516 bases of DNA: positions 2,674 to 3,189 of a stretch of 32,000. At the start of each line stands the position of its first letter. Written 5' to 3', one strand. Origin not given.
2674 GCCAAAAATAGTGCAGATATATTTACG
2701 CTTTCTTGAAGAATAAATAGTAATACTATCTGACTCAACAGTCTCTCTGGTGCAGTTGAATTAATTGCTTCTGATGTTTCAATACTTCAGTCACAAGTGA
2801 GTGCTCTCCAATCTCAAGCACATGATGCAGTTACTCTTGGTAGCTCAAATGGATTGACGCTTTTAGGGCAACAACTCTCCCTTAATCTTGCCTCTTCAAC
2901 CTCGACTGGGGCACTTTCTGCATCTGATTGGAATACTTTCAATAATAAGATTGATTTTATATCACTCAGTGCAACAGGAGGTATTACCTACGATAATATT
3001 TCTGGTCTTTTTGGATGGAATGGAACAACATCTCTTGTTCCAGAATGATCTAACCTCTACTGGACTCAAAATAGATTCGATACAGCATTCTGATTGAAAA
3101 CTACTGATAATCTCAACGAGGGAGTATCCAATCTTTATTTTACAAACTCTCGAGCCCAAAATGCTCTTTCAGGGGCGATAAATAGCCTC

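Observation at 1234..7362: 2042-aa repeat-rod surface protein, a candidate attachment fibre or S-layer component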

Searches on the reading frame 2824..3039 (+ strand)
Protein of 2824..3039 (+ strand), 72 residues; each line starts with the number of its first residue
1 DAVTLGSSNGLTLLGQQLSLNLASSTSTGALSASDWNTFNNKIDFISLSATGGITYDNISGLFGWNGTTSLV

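Call 74: find_related_loci(query=A4, collection=viral_contigs, flank=6000)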
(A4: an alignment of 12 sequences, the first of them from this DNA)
Query A4 (72 aa) in viral_contigs; peptide patterns used: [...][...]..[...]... (x = any residue, [..] = any of these).
600 stretches matched a pattern (row limit reached: there are more); 201 encode a relative of the query (tblastn E <= 1e-3); the best 80 are kept; 80 distinct loci.
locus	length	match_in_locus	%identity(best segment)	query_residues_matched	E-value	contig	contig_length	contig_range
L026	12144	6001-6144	65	1-48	1e-14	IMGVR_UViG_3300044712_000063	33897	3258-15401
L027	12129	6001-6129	72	1-43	2e-14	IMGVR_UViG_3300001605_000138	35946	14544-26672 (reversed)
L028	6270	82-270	55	1-58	3e-14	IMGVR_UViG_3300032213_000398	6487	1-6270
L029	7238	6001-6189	56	1-58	9e-14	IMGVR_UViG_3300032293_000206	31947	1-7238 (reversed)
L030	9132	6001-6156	60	1-52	2e-13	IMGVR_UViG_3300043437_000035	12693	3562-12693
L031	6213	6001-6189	55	1-58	2e-13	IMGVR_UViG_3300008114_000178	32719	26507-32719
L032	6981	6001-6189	55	1-58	2e-13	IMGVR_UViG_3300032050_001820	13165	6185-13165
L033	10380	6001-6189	53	1-58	6e-13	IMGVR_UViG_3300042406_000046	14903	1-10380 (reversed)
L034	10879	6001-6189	55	1-58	7e-13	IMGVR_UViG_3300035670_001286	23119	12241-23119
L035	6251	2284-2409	67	1-42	8e-13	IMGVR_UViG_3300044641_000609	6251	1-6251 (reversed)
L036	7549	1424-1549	67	1-42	1e-12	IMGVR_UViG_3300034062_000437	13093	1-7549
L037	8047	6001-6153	59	1-51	1e-12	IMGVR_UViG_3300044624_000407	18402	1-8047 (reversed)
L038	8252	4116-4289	53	3-64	1e-12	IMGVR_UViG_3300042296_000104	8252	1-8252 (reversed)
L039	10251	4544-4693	58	3-52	2e-12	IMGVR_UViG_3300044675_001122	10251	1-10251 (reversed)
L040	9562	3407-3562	56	1-52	2e-12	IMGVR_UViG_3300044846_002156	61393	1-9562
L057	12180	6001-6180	40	5-63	1e-7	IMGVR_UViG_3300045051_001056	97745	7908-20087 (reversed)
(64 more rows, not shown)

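Call 75: search_solved_structures(query=A4, max_evalue=10, show_alignments=3)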
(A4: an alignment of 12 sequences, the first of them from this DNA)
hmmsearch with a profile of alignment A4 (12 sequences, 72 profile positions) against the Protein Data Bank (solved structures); distinct sequences matched with E-value up to 10: 1.
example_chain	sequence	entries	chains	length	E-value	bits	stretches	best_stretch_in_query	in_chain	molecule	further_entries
8ydl_A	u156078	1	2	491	0.48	13.5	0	18-33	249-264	Fusion glycoprotein F2, F1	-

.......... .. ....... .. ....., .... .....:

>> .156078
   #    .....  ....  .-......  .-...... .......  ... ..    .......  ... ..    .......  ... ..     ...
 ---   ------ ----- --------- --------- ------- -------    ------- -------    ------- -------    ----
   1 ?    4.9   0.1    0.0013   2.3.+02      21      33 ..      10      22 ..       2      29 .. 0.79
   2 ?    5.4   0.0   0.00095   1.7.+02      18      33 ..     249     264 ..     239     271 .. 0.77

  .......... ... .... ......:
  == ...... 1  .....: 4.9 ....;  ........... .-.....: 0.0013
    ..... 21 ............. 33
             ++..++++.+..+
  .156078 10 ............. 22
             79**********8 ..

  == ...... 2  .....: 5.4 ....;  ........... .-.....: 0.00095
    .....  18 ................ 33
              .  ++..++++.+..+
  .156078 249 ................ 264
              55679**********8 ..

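Call 77: search_protein_families(library=phrogs, max_evalue=0.00001, proteins=[L026:1861-3900:+, L026:5020-7605:+, L026:2-826:+, L026:9750-10628:+, L027:1-1857:+, L027:1809-5111:+, L027:5110-6591:+, L027:7790-10753:+, L057:4264-9039:+, L057:2227-4260:+])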
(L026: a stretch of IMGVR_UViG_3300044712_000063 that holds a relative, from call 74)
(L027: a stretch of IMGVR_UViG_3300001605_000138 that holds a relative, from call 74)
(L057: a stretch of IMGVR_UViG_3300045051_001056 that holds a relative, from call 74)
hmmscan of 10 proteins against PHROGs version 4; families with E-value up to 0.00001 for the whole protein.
L026:1861-3900:+ (680 aa): 3 families
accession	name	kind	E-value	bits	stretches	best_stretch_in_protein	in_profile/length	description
phrog_33693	-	head and packaging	5.8e-30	105.2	1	17-359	7-356/560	portal protein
phrog_11226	-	head and packaging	3.4e-29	103.1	1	17-362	9-381/388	portal protein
phrog_68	-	head and packaging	6.1e-07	29.4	0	101-196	99-183/344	portal protein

L026:5020-7605:+ (862 aa): 3 families
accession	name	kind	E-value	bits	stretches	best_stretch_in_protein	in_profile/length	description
phrog_18186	-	tail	1.5e-12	48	1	754-861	472-574/582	baseplate wedge subunit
phrog_1786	-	head and packaging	7.5e-10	38.3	1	748-858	1120-1240/1246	minor head protein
phrog_33119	-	tail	1.8e-06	27.8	1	753-861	536-634/643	long tail fiber protein distal subunit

L026:2-826:+ (275 aa): 2 families
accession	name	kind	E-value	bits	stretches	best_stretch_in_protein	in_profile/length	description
phrog_11320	-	unknown function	1.8e-16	60.9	1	1-273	40-304/324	-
phrog_1623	-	head and packaging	5.3e-09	36.8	1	84-267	128-294/305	virion structural protein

L026:9750-10628:+ (293 aa): 2 families
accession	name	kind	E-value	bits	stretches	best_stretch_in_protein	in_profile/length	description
phrog_221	-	other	1.2e-22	81.7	1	18-292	96-366/367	metallo-phosphoesterase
phrog_20266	-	other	5.2e-13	49.6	1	22-288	163-445/450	metallo-phosphoesterase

L027:1-1857:+ (619 aa): 2 families
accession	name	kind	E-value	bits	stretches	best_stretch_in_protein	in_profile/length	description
phrog_30292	-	unknown function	3.6e-38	132.5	1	43-383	79-397/677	-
phrog_14295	-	unknown function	9.7e-10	37.8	1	81-396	306-632/1439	-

L027:1809-5111:+ (1101 aa): 0 families

L027:5110-6591:+ (494 aa): 0 families

L027:7790-10753:+ (988 aa): 0 families

L057:4264-9039:+ (1592 aa): 0 families

L057:2227-4260:+ (678 aa): 0 families
